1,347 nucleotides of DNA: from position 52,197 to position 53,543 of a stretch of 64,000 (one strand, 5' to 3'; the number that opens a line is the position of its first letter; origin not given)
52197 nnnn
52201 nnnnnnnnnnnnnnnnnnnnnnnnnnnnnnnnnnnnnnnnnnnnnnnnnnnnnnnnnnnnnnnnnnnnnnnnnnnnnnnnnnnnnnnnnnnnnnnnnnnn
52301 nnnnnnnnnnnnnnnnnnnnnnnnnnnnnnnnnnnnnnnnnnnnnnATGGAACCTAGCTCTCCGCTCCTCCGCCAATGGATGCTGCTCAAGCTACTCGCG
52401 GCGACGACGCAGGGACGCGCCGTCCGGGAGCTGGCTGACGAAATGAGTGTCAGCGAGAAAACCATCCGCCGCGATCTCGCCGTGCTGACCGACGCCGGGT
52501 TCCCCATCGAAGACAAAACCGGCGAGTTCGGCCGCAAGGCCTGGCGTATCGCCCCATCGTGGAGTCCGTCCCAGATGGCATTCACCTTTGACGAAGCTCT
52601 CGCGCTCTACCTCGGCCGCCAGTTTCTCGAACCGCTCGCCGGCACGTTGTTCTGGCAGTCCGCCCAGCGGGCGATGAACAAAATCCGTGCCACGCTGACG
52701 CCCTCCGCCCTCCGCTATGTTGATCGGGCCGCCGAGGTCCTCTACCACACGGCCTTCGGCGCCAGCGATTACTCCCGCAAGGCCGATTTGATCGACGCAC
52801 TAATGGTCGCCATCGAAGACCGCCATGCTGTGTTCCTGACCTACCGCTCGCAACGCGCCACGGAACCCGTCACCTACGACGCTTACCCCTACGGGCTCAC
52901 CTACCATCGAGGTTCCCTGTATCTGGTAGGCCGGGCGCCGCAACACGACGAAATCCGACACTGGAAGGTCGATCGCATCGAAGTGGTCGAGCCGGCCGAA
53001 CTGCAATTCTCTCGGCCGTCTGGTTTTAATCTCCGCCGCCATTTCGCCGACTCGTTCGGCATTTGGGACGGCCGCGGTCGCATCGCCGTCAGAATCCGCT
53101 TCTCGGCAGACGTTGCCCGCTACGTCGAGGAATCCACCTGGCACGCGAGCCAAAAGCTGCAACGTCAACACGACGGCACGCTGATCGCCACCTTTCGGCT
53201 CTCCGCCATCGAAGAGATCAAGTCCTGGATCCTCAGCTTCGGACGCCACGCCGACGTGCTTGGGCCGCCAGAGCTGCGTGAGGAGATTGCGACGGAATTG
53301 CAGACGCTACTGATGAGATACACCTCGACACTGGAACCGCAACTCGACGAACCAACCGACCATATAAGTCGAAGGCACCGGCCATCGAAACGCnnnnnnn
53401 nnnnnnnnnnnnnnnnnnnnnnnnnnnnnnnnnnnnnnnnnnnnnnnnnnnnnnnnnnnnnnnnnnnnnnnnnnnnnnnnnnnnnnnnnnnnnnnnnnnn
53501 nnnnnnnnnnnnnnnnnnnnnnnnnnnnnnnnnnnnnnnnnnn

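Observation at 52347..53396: WYL-domain regulator positioned as gatekeeper of the cas operon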

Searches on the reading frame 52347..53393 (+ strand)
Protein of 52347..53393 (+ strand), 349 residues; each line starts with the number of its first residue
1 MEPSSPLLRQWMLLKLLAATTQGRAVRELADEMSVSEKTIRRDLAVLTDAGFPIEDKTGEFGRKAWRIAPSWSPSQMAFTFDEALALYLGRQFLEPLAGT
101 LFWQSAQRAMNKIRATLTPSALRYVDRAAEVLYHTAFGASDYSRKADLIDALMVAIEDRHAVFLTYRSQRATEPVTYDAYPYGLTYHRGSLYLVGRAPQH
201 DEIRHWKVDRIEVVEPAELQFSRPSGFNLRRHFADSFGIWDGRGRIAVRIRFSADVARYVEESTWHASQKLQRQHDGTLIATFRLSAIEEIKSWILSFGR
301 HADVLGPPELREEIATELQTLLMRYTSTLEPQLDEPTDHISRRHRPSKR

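Call 4: search_protein_families(library=pfam, proteins=[window:52347-53393:+], max_evalue=0.01)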
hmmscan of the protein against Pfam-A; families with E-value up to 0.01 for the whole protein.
window:52347-53393:+ (349 aa): 9 families
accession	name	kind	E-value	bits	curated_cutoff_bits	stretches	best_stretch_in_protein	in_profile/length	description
PF25583.1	WCX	-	2.1e-20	73.3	23.9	1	245-322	2-76/76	WCX domain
PF13280.12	WYL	-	3.3e-18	65.9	21.8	1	148-215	2-69/70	WYL domain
PF08279.18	HTH_11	-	8.8e-09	35.6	25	1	13-59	5-51/55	HTH domain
PF19187.6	HTH_PafC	-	6.9e-07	29.5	32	1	20-58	15-52/115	PafC helix-turn-helix domain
PF08220.18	HTH_DeoR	-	1.5e-05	25.1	21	1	11-51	3-42/57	DeoR-like helix-turn-helix domain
PF12840.13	HTH_20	-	0.00022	21.6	27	1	13-52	9-47/51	Helix-turn-helix domain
PF01022.26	HTH_5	-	0.0011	19.2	22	1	13-52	7-44/47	Bacterial regulatory protein, arsR family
PF25213.1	HVO_A0261_N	-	0.0027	18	35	1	16-52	19-53/86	HVO_A0261 N-terminal domain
PF24033.1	DUF7342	-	0.0061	17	31.6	0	19-53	13-47/150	Family of unknown function (DUF7342)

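Call 10: search_protein_families(library=ncbifam, proteins=[window:52347-53393:+], max_evalue=0.001)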
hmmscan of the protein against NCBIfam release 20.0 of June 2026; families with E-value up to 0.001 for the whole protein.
window:52347-53393:+ (349 aa): 2 families
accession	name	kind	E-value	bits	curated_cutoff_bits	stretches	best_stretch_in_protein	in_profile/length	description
NF041397.1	TranRegGlpR_Halo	equivalog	4.7e-06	26.4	300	1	19-51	15-47/253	HTH-type transcriptional regulator GlpR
TIGR03985.1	TIGR03985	hypoth_equivalog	0.00098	18.8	60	0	158-220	34-98/249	TIGR03985 family CRISPR-associated protein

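Call 11: search_protein_families(library=padloc, proteins=[window:52347-53393:+], max_evalue=0.01)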
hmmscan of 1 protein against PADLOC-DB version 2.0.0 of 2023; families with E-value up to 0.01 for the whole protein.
window:52347-53393:+ (349 aa): 11 families
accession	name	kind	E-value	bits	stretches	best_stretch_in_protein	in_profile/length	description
PDLC01652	WYL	-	2.4e-37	126.7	1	139-322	10-162/162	"CAS-I,CAS-II,CAS-III,CAS-IV,CAS-V,CAS-VI; associated_signaling"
PDLC01457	WYL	-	1.6e-35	120.8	1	9-310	5-229/229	"CAS-I,CAS-II,CAS-III,CAS-IV,CAS-V,CAS-VI; associated_signaling"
PDLC01766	Cas3c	-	4.6e-35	119.1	1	17-326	17-317/1009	-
PDLC01484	WYL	-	1.1e-06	26.1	1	158-215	223-283/437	"CAS-I,CAS-II,CAS-III,CAS-IV,CAS-V,CAS-VI; associated_signaling"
PDLC01510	WYL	-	1.1e-06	26.1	1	158-215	223-283/437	"CAS-I,CAS-II,CAS-III,CAS-IV,CAS-V,CAS-VI; associated_signaling"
PDLC01046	WYL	-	0.00015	19.1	0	158-216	221-281/435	HTH-WYL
PDLC01434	CasR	-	0.0012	16.8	1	13-52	133-170/191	"CAS-I,CAS-II,CAS-III,CAS-IV,CAS-V,CAS-VI; associated_signaling"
PDLC01268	CasR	-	0.0021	16.1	1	13-52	129-166/179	"CAS-I,CAS-II,CAS-III,CAS-IV,CAS-V,CAS-VI; associated_signaling"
PDLC01848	CARF3--CARF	-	0.0042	14.8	1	14-52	140-178/197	-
PDLC01044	Csa3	-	0.0063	14.4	0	15-53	140-179/194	Type I-A associated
PDLC01438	Csa3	-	0.007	14.4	1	13-126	153-229/305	"CAS-I,CAS-II,CAS-III,CAS-IV,CAS-V,CAS-VI; associated_signaling"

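Call 13: search_solved_structures(query=window:52347-53393:+, max_evalue=0.01, show_alignments=2)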
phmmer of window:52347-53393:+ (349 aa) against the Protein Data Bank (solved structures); distinct sequences matched with E-value up to 0.01: 8.
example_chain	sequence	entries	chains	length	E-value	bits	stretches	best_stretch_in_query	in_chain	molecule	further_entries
9pfq_Q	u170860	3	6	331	7.1e-15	58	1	12-319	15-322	WYL domain-containing protein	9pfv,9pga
8tp8_A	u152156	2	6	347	8.6e-15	57.8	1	12-319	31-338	DeoR-family transcriptional regulator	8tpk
9cu3_B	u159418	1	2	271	2.1e-12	49.9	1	115-319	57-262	WYL domain-containing protein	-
7u02_B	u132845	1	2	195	3.3e-12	49.3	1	144-319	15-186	WYL domain-containing protein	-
7tzv_A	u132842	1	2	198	3.3e-12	49.3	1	142-319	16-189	WYL domain-containing protein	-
7p5x_AY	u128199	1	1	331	3.7e-08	35.9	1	37-315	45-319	Transcriptional regulator-like protein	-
9fnd_X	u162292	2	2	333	3.8e-08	35.9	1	37-315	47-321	Transcriptional regulator-like protein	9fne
6sj9_A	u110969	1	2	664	8.1e-08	34.8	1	9-326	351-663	Proteasome accessory factor B/C (PafBC)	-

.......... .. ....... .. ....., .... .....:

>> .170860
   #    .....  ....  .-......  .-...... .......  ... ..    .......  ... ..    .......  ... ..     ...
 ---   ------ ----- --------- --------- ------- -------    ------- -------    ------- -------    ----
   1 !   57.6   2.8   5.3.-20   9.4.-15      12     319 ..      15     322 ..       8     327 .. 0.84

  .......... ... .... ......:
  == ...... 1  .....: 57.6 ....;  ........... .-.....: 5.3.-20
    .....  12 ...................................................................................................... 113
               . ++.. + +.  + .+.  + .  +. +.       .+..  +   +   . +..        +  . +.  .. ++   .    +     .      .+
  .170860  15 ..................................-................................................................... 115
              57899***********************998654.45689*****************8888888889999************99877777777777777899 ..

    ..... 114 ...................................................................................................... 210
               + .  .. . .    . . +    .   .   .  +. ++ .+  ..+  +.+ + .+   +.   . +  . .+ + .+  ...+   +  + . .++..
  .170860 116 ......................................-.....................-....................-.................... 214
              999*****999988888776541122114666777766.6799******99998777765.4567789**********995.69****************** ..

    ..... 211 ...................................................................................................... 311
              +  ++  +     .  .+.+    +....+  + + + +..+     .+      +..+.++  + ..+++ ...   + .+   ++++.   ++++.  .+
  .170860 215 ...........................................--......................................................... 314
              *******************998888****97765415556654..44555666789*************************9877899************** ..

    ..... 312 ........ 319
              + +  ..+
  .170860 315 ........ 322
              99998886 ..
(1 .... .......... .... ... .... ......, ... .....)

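Call 14: find_homologous_proteins(query=window:52347-53393:+, max_evalue=0.00001)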
Query window:52347-53393:+ (349 aa): 1480 proteins with E <= 0.00001 among 7114 candidates; the best 120 are listed.
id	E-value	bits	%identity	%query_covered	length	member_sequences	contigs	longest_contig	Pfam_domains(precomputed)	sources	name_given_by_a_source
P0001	1.3e-222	756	100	97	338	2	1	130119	PF08279.19,PF19187.7,PF13280.13,PF25583.2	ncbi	ncbi:MAG: WYL domain-containing protein [Pirellulaceae bacterium]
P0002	4.0e-182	623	80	100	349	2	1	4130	PF08279.19,PF19187.7,PF13280.13,PF08220.19,PF25583.2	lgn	-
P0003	1.9e-177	607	80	98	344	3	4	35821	PF08279.19,PF19187.7,PF13280.13,PF08220.19,PF25583.2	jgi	jgi:proteasome accessory factor B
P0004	7.5e-136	471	63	94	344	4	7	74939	PF08279.19,PF19187.7,PF13280.13,PF08220.19,PF25583.2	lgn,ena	-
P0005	1.8e-132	459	64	93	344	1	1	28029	PF19187.7,PF13280.13,PF25583.2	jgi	jgi:proteasome accessory factor B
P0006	2.4e-132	459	63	89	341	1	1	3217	PF08279.19,PF19187.7,PF13280.13,PF25583.2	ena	-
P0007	1.9e-131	456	63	93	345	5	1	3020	PF08279.19,PF19187.7,PF13280.13,PF08220.19,PF25583.2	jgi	jgi:predicted DNA-binding transcriptional regulator YafY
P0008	1.5e-130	453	63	93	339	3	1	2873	PF08279.19,PF19187.7,PF13280.13,PF25583.2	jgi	jgi:proteasome accessory factor B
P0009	7.8e-130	451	65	91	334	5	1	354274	PF19187.7,PF13280.13,PF25583.2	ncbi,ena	ncbi:MAG: WYL domain-containing protein [Thermoguttaceae bacterium]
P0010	2.7e-129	449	61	94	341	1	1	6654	PF19187.7,PF13280.13,PF08220.19,PF25583.2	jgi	jgi:proteasome accessory factor B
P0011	4.4e-129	448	59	100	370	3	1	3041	PF08279.19,PF19187.7,PF13280.13,PF08220.19,PF25583.2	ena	-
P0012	6.1e-129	448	61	96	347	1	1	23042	PF08279.19,PF19187.7,PF13280.13,PF25583.2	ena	-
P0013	2.1e-128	446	60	93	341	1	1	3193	PF08279.19,PF19187.7,PF13280.13,PF08220.19,PF25583.2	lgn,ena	-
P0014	2.2e-128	446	59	93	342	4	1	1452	PF08279.19,PF19187.7,PF13280.13,PF08220.19,PF25583.2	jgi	jgi:predicted DNA-binding transcriptional regulator YafY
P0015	3.7e-128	445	60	95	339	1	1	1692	PF19187.7,PF13280.13,PF25583.2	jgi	jgi:proteasome accessory factor B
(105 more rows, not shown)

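Call 17: find_related_loci(query=A1, collection=genome_contigs, flank=8000)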
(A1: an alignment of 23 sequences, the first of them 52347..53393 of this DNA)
Query A1 (349 aa) in genome_contigs; peptide patterns used: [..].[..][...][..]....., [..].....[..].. (x = any residue, [..] = any of these).
405 stretches matched a pattern; 104 encode a relative of the query (tblastn E <= 1e-3); the best 80 are kept; 80 distinct loci.
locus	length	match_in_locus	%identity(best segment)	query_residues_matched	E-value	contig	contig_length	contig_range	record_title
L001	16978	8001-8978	63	1-326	3e-135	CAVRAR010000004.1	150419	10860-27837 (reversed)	MAG: uncultured Planctomycetia bacterium isolate MFD04492.bin.2.32 genome assembly, contig: contig_1125, whole genome sh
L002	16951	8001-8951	65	1-317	4e-134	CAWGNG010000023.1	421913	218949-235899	MAG: uncultured Planctomycetaceae bacterium isolate MFD01112.bin.1.69 genome assembly, contig: contig_3245, whole genome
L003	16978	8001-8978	62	1-326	3e-132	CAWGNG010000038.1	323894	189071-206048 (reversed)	MAG: uncultured Planctomycetaceae bacterium isolate MFD01112.bin.1.69 genome assembly, contig: contig_4577, whole genome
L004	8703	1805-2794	58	1-330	1e-130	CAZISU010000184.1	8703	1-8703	MAG TPA_asm: uncultured Planctomycetaceae bacterium isolate binchicken_co243_206 genome assembly, contig: NODE_7541_leng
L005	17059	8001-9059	56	1-347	1e-128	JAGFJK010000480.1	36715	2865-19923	MAG: Pirellulaceae bacterium isolate mag.21 k127_4320199, whole genome shotgun sequence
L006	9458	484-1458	60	1-325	3e-128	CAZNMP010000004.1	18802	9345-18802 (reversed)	MAG TPA_asm: uncultured Planctomycetaceae bacterium isolate binchicken_co20_12 genome assembly, contig: NODE_5719_length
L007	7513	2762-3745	60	1-328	4e-128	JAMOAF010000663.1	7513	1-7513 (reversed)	MAG: Planctomycetota bacterium isolate Bin_67 Bin_67_scaffold_10161, whole genome shotgun sequence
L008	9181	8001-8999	57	1-333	2e-126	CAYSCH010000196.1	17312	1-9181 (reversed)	MAG TPA_asm: uncultured Planctomycetaceae bacterium isolate SRP263991_co4_486 genome assembly, contig: NODE_4672_length_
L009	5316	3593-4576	60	1-328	7e-127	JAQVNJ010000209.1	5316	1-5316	MAG: Thermoguttaceae bacterium isolate STF1_154 NODE_61435_length_5316_cov_3.736558_Sandtown_F1, whole genome shotgun se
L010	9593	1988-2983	56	1-332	4e-126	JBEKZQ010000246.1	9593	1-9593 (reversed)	MAG: Thermoguttaceae bacterium isolate SPRUCE 73 SPRUCE_73_246, whole genome shotgun sequence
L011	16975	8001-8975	55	1-325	9e-125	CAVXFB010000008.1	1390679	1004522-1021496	MAG: uncultured Planctomycetaceae bacterium isolate MFD02416.bin.1.136 genome assembly, contig: contig_9774, whole genom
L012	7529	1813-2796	56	1-328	9e-125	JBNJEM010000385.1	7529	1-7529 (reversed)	MAG: Planctomycetota bacterium isolate Y23_14dBSd3.bin.101 NODE_9394_length_7529_cov_6.387079, whole genome shotgun sequ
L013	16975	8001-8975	57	1-325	1e-124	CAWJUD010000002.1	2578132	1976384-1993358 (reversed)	MAG: Pirellulales bacterium isolate MFD04408.bin.1.134 genome assembly, contig: contig_24530, whole genome shotgun seque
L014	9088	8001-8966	58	1-322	1e-124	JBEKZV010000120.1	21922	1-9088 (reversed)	MAG: Thermoguttaceae bacterium isolate SPRUCE 78 SPRUCE_78_120, whole genome shotgun sequence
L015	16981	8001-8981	56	1-327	7e-125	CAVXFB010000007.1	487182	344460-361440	MAG: uncultured Planctomycetaceae bacterium isolate MFD02416.bin.1.136 genome assembly, contig: contig_9773, whole genom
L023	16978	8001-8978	55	1-326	7e-122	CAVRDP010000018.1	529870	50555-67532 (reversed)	MAG: uncultured Planctomycetia bacterium isolate MFD01231.bin.2.30 genome assembly, contig: contig_12777, whole genome s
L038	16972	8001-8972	57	1-325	1e-116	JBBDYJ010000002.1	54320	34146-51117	MAG: Pirellulales bacterium isolate LejiaD_65_107 Lejia_D_1056_length_54320_cov_62, whole genome shotgun sequence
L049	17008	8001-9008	52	1-338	3e-107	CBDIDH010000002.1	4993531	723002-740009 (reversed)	MAG: Isosphaeraceae bacterium isolate bf57ecee-64b8-4635-b2f0-8f20a2db828e genome assembly, contig: contig_2, whole geno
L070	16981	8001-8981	48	1-325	2e-89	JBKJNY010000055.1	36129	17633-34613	MAG: Pirellulaceae bacterium isolate ant_bin.39 S1Ck117_1190024_flag_1_multi_24.9933_len_36129, whole genome shotgun seq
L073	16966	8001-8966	45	1-321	3e-88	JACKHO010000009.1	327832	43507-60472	MAG: Planctomycetaceae bacterium isolate HK-STAS-PLAN-20 HK-STAS-PLAN-20_9, whole genome shotgun sequence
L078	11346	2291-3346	44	1-348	8e-86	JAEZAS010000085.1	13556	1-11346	MAG: Planctomycetota bacterium isolate OH_CBrB_161 k127_3858479, whole genome shotgun sequence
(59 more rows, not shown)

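Call 24: search_protein_families(library=ncbifam, proteins=[L002:8983-11778:+, L015:6375-7886:+, L070:13964-15538:+, L078:6863-7966:+, L001:6394-7377:+, L013:13862-14872:+, L038:12973-13845:+, L073:11843-14080:+, L013:14896-16539:+], max_evalue=0.001)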
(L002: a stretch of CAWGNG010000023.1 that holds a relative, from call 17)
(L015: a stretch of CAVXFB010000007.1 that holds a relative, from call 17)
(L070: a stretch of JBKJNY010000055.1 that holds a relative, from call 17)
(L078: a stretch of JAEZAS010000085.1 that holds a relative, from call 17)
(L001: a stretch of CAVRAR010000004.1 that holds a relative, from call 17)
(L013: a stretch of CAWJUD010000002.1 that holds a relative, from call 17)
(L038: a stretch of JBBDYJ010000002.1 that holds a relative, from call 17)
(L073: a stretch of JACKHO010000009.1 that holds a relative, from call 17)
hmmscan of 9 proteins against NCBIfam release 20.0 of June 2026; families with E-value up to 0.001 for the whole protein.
L002:8983-11778:+ (932 aa): 4 families
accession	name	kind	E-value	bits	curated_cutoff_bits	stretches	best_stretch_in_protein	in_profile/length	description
TIGR02621.3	cas3_GSU0051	exception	1.2e-174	583.5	400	1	10-916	1-854/854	type I-G CRISPR-associated helicase/endonuclease Cas3g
TIGR01587.1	cas3_core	equivalog_domain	3.1e-13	49.6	102.45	1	332-434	251-345/358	CRISPR-associated helicase Cas3'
TIGR01596.1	cas3_HD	equivalog_domain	2.6e-08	34.1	43.45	1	737-891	1-135/178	CRISPR-associated endonuclease Cas3''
NF010337.0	PRK13766.1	equivalog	0.00054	18.2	610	0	372-425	426-482/781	Hef nuclease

L015:6375-7886:+ (504 aa): 0 families

L070:13964-15538:+ (525 aa): 1 family
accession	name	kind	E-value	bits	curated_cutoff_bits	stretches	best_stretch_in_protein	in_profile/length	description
TIGR02165.1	cas5_6_GSU0054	equivalog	6.8e-105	352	45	1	5-523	2-492/492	type I-G CRISPR-associated protein Csb2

L078:6863-7966:+ (368 aa): 1 family
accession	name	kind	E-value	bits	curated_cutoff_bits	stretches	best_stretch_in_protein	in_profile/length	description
TIGR02570.1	cas7_GSU0053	equivalog_domain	3.1e-48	164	38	1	19-184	1-178/178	type I-G CRISPR-associated RAMP protein Csb1/Cas7g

L001:6394-7377:+ (328 aa): 3 families
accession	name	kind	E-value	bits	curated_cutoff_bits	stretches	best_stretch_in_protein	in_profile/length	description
NF009949.0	PRK13413.1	equivalog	9.6e-10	38.5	272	1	18-168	2-145/203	master DNA invertase Mpi family serine-type recombinase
NF041201.1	recomb_XisF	equivalog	1.3e-09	37.6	375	1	70-173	46-148/465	fdxN element excision recombinase XisF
NF047343.1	SCCmet_CcrB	equivalog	2.6e-05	23.1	900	1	33-226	27-216/542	cassette chromosome recombinase CcrB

L013:13862-14872:+ (337 aa): 1 family
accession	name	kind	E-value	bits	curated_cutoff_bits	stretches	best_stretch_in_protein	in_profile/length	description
TIGR02570.1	cas7_GSU0053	equivalog_domain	2e-28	99.4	38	1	9-190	2-177/178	type I-G CRISPR-associated RAMP protein Csb1/Cas7g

L038:12973-13845:+ (291 aa): 1 family
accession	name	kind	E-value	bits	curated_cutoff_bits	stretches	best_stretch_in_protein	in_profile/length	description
TIGR04106.1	cas8c_GSU0052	equivalog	1.5e-94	316.8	125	1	9-288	2-282/282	type I-G CRISPR-associated protein Cas8g2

L073:11843-14080:+ (746 aa): 1 family
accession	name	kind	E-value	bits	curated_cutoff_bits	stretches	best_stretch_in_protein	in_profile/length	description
TIGR04113.1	cas_csx17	equivalog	3.5e-181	604.5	150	1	8-726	1-715/718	type I-G CRISPR-associated protein Cas8g1/Csx17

L013:14896-16539:+ (548 aa): 1 family
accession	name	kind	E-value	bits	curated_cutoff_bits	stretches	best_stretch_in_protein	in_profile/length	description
TIGR02165.1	cas5_6_GSU0054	equivalog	1.6e-53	182.6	45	1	1-542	1-492/492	type I-G CRISPR-associated protein Csb2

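Call 33: find_encoding_contigs(protein=P0003, flank=6000, max_places=4)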
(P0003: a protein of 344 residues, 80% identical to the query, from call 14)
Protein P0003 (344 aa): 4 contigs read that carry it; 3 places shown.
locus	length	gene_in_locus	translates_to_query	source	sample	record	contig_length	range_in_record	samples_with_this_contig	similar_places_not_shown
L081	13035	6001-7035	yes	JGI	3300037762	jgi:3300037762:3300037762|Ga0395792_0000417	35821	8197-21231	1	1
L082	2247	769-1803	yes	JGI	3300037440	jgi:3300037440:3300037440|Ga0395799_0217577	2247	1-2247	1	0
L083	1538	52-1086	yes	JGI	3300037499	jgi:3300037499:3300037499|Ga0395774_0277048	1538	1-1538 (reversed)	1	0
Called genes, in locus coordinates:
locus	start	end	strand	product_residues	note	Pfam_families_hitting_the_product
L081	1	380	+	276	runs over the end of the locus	PF00702:Hydrolase (faint), PF08282:Hydrolase_3, PF12710:HAD (faint), PF05116:S6PP (weak)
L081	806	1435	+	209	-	-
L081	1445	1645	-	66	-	PF13560:HTH_31, PF01381:HTH_3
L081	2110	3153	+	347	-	-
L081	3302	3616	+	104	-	-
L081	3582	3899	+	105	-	-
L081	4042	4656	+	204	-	-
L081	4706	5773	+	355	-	PF01751:Toprim (weak), PF13155:Toprim_2, PF13662:Toprim_4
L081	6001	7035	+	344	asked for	PF08220:HTH_DeoR (faint), PF08279:HTH_11 (weak), PF19187:HTH_PafC (weak), PF13280:WYL, PF25583:WCX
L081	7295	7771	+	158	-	-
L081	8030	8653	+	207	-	PF09559:Cas6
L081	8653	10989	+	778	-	PF18019:Cas3_HD (weak), PF04851:ResIII (weak), PF00270:DEAD, PF00271:Helicase_C (faint), PF22590:Cas3-like_C_2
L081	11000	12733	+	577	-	PF24121:Cas8b_N, PF24122:Cas8b_C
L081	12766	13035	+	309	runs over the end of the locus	-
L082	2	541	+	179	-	?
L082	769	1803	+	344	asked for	PF08220:HTH_DeoR (faint), PF08279:HTH_11 (weak), PF19187:HTH_PafC (weak), PF13280:WYL, PF25583:WCX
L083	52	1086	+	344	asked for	PF08220:HTH_DeoR (faint), PF08279:HTH_11 (weak), PF19187:HTH_PafC (weak), PF13280:WYL, PF25583:WCX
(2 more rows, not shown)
